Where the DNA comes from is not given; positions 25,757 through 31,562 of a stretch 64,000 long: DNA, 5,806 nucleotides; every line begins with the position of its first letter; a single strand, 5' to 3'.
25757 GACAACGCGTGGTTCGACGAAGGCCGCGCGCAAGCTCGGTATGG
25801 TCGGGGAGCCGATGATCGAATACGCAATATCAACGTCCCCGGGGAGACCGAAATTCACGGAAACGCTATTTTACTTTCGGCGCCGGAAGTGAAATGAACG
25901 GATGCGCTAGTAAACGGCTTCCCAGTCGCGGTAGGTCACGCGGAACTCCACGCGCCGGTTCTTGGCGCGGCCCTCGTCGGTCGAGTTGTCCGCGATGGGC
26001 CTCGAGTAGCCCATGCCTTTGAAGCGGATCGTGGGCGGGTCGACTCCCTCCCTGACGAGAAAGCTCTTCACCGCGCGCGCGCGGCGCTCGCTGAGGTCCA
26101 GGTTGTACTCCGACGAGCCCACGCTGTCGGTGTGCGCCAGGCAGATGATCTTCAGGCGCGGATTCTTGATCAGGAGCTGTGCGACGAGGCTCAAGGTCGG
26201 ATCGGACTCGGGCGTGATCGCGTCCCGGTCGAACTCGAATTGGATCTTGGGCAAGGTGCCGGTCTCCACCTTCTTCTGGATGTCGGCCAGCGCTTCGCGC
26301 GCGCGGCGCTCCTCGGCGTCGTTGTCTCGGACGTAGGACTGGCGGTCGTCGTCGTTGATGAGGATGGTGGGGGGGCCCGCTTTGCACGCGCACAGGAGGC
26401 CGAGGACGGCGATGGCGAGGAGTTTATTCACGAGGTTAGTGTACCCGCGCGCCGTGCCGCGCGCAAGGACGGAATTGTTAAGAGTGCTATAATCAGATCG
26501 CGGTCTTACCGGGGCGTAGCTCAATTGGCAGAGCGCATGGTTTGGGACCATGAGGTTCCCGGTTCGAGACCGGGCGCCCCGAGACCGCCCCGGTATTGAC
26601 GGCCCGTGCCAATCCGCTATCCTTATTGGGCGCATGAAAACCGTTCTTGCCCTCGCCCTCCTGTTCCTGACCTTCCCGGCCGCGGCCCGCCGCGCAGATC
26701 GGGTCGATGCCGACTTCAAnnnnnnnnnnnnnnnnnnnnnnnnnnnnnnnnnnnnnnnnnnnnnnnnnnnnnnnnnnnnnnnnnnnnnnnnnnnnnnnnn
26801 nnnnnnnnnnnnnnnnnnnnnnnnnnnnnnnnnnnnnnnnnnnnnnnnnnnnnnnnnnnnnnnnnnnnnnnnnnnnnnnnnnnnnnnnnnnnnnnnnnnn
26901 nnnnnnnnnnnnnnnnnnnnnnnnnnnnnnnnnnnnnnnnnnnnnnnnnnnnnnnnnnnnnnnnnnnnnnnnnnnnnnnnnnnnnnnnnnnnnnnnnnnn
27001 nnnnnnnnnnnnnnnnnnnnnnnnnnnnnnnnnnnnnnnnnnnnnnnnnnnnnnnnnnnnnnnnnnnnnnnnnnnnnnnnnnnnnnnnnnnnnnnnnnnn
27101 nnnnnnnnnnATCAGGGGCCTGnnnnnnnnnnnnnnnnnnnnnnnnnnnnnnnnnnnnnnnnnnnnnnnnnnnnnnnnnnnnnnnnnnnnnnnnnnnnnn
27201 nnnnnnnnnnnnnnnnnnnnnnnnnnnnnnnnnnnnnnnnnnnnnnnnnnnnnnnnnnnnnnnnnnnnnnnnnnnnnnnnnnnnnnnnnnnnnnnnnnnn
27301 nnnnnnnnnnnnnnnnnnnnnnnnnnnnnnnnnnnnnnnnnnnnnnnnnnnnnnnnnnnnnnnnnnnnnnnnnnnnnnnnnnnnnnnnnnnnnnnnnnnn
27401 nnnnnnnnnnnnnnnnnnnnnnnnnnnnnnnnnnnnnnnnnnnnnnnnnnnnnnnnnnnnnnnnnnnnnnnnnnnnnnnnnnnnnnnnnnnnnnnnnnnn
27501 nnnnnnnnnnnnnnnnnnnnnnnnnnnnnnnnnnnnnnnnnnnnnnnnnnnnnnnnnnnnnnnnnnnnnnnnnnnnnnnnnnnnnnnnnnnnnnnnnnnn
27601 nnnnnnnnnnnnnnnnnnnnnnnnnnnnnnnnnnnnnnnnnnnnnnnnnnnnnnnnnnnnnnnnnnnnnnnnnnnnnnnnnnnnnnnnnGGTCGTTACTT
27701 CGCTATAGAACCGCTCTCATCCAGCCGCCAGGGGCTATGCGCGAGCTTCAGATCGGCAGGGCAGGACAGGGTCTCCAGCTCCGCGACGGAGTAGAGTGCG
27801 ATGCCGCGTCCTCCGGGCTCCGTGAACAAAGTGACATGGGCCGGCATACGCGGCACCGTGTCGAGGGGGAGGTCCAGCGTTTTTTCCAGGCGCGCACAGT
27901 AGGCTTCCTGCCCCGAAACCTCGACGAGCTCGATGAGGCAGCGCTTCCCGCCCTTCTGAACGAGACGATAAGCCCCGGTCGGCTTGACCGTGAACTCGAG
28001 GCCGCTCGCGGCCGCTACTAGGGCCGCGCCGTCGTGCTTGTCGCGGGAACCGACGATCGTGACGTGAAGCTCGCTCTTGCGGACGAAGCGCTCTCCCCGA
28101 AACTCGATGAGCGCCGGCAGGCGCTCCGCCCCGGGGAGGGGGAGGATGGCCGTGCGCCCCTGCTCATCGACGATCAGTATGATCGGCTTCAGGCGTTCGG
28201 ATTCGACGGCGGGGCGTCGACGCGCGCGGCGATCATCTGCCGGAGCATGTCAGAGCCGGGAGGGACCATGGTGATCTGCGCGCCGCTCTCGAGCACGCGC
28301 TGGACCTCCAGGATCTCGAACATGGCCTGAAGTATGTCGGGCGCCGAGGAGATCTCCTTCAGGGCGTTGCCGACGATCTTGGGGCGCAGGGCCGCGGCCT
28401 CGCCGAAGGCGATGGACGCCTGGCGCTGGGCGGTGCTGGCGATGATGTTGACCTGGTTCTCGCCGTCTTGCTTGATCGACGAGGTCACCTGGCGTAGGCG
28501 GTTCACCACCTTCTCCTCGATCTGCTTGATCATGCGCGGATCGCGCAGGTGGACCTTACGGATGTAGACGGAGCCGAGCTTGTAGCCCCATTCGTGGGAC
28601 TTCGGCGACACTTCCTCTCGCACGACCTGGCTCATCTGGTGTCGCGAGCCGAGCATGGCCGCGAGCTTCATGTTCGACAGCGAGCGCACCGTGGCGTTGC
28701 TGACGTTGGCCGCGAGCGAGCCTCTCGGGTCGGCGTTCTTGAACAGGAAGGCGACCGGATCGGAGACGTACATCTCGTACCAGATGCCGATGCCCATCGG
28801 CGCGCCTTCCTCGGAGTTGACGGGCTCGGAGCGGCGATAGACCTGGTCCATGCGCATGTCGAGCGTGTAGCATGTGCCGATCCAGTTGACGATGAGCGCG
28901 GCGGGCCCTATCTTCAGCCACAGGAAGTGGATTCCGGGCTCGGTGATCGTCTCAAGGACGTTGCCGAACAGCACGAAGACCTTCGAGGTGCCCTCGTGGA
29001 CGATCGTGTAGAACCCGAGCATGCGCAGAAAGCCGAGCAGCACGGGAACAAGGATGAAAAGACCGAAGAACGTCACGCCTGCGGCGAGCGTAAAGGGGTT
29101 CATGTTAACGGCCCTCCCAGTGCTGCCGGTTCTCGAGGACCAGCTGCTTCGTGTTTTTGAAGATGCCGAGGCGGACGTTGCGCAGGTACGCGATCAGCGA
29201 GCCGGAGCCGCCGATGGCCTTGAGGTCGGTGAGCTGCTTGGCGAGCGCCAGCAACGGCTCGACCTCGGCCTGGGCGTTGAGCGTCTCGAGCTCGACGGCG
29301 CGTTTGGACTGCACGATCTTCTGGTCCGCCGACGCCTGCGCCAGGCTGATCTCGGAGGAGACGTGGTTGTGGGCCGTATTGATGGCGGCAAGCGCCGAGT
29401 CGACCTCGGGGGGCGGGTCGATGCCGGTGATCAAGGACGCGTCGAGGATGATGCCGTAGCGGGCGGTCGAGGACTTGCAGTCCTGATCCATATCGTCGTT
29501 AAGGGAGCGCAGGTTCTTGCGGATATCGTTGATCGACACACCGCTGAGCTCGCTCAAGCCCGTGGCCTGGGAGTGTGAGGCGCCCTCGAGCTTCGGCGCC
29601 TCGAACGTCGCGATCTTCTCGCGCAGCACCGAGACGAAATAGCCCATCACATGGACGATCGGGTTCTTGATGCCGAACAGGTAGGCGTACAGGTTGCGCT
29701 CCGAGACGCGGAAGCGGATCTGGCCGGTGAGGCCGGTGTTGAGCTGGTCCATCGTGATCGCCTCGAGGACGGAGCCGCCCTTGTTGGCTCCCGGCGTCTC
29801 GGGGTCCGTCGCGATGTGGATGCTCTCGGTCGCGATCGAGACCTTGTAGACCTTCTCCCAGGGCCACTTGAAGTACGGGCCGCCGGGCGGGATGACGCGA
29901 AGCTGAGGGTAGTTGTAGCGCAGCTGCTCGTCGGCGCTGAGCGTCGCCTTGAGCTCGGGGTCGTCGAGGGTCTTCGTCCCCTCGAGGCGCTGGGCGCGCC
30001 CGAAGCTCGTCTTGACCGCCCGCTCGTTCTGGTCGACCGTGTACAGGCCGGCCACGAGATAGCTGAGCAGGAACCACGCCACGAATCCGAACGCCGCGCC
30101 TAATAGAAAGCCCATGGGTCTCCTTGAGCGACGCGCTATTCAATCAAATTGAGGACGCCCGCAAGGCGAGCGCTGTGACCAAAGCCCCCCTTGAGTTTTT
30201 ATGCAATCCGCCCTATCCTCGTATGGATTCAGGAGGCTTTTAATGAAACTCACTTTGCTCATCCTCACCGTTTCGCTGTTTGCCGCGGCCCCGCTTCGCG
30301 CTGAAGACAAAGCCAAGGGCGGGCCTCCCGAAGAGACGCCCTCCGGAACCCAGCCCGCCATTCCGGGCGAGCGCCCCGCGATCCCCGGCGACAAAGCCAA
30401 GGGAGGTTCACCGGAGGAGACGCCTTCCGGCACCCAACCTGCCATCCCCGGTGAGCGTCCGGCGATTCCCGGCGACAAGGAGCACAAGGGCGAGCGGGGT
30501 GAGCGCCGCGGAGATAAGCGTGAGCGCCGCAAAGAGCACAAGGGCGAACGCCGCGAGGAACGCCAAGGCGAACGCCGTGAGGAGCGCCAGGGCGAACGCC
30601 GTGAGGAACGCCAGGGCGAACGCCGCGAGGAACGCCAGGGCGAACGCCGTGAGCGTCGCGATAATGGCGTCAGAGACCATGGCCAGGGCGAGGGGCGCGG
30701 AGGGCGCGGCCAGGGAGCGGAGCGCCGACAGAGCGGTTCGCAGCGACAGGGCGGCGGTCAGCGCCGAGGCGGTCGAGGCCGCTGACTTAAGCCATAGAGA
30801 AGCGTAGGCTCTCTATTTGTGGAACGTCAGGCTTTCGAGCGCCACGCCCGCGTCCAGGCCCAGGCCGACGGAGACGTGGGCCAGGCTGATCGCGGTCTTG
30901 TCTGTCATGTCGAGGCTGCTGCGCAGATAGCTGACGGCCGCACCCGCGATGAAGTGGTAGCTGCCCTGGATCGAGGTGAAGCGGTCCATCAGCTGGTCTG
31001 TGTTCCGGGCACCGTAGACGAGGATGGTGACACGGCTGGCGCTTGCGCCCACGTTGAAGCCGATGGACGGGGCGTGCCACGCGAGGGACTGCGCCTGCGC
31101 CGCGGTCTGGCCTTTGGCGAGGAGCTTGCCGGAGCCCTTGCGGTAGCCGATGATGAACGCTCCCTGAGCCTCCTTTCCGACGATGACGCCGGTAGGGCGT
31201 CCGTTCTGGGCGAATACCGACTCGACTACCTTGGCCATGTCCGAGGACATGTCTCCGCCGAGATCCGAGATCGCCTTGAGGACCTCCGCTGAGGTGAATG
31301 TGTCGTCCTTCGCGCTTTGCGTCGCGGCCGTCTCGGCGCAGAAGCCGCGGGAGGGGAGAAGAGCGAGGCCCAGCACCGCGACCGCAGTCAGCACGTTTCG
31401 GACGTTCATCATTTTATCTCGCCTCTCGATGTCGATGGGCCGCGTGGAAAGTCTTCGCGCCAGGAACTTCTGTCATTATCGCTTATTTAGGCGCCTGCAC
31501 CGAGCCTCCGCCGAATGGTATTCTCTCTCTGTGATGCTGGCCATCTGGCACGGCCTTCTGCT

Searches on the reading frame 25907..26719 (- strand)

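Call 7: search_protein_families(library=ncbifam, proteins=[window:25907-26719:-], max_evalue=0.00001)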
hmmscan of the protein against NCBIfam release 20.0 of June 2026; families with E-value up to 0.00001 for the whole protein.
window:25907-26719:- (270 aa): 35 families (the best 25 are shown)
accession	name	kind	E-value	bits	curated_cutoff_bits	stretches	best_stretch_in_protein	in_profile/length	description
NF053611.1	YiaD_Gzip_OmpA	equivalog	2.2e-33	115.7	175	1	158-260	103-205/206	YiaD family glycine zipper/OmpA-like lipoprotein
NF053612.1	anchor_PA1041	equivalog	1.6e-30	106.8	250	1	156-261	130-235/236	PA1041 family peptidoglycan-binding anchor lipoprotein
NF045787.1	OmpABordt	equivalog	2.3e-28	99.2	200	1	158-261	86-189/194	outer membrane protein OmpA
NF053613.1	OMP_toxin_LptF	equivalog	1.2e-27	97.3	400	1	134-262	117-246/256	lipotoxin F family OmpA-related lipoprotein LptF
NF033763.1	exchanger_TraB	exception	1.7e-26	92.3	700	1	155-261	390-497/522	outer membrane exchange protein TraB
NF053585.1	OMP_LP_YfiB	equivalog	2.4e-23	82.8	128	1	151-259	50-158/163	outer membrane lipoprotein YfiB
TIGR02802.1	Pal_lipo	equivalog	6.5e-23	80.8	125.35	1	159-260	2-103/104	peptidoglycan-associated lipoprotein Pal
NF007804.1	PRK10510.1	equivalog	1.3e-20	73.7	307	1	160-260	115-215/219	OmpA family lipoprotein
NF053607.1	CHU_0125_OmpA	equivalog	1.5e-19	70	620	1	155-262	529-637/639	CHU_0125 family OmpA-like outer membrane integrity protein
TIGR03350.1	type_VI_ompA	equivalog_domain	4.7e-19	68.7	139.8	1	161-261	34-137/137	type VI secretion system protein TssL, long form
NF052230.1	T9SS_PorE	exception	3e-18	65.4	600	1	143-241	504-599/648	PorE family type IX secretion system protein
TIGR03789.1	pdsO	hypoth_equivalog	3e-16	59.8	152.2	1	145-259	126-241/243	sortase-associated OmpA-like protein PdsO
NF045788.1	Omp38Acinit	equivalog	3.2e-15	56.1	500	1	158-258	242-343/354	outer membrane protein Omp38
NF008071.1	PRK10808.1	equivalog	7.3e-15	55.2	277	1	159-256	233-332/358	porin OmpA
NF005999.0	PRK08126.1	subfamily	1.3e-14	53.8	571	1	165-262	331-431/432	hypothetical protein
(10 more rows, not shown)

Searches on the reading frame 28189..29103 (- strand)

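Call 7: search_protein_families(library=ncbifam, proteins=[window:28189-29103:-], max_evalue=0.00001)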
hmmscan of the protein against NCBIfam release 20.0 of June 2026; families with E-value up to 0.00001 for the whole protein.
window:28189-29103:- (304 aa): 1 family
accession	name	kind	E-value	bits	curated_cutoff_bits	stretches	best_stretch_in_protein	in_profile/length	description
TIGR01933.1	hflK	equivalog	6.5e-07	29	159.4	1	76-260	34-218/261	FtsH protease activity modulator HflK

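Call 34: search_protein_families(library=pfam, proteins=[window:28189-29103:-], max_evalue=0.001)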
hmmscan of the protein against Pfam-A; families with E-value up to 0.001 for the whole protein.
window:28189-29103:- (304 aa): 1 family
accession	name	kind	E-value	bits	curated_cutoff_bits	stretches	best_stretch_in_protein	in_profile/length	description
PF01145.31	Band_7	-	1.4e-12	48.5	23.6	1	34-205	2-165/176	SPFH domain / Band 7 family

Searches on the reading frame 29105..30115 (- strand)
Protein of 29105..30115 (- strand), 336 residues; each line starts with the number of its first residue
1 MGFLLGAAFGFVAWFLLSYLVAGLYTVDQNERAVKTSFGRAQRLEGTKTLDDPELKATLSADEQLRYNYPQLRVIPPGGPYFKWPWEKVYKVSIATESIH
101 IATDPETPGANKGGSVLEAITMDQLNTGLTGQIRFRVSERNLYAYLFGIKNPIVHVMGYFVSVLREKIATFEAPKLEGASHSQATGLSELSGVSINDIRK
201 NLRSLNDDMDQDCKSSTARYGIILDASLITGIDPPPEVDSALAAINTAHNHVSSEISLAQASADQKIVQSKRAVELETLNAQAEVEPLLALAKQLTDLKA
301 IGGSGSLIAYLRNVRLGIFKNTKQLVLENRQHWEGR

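Call 7: search_protein_families(library=ncbifam, proteins=[window:29105-30115:-], max_evalue=0.00001)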
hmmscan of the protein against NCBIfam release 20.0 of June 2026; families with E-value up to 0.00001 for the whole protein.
window:29105-30115:- (336 aa): 0 families

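Call 34: search_protein_families(library=pfam, proteins=[window:29105-30115:-], max_evalue=0.001)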
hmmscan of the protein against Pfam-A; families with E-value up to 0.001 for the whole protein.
window:29105-30115:- (336 aa): 1 family
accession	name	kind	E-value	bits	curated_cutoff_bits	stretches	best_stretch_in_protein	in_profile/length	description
PF01145.31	Band_7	-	7.7e-16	59.1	23.6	1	26-261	2-174/176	SPFH domain / Band 7 family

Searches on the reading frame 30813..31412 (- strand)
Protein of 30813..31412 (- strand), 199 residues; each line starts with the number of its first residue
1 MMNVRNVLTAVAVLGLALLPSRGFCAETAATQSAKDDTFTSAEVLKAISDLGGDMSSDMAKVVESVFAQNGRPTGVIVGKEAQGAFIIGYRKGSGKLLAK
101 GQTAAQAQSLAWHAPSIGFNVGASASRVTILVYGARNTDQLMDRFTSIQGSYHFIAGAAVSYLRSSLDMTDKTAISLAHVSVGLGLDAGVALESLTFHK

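Call 7: search_protein_families(library=ncbifam, proteins=[window:30813-31412:-], max_evalue=0.00001)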
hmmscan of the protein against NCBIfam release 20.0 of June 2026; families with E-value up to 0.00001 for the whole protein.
window:30813-31412:- (199 aa): 0 families

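Call 34: search_protein_families(library=pfam, proteins=[window:30813-31412:-], max_evalue=0.001)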
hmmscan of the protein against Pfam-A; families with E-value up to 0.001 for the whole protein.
window:30813-31412:- (199 aa): 1 family
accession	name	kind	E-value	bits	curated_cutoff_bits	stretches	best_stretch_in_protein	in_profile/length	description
PF06577.17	EipA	-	2.5e-36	125.3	30.8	1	38-198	2-152/160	Envelope integrity protein A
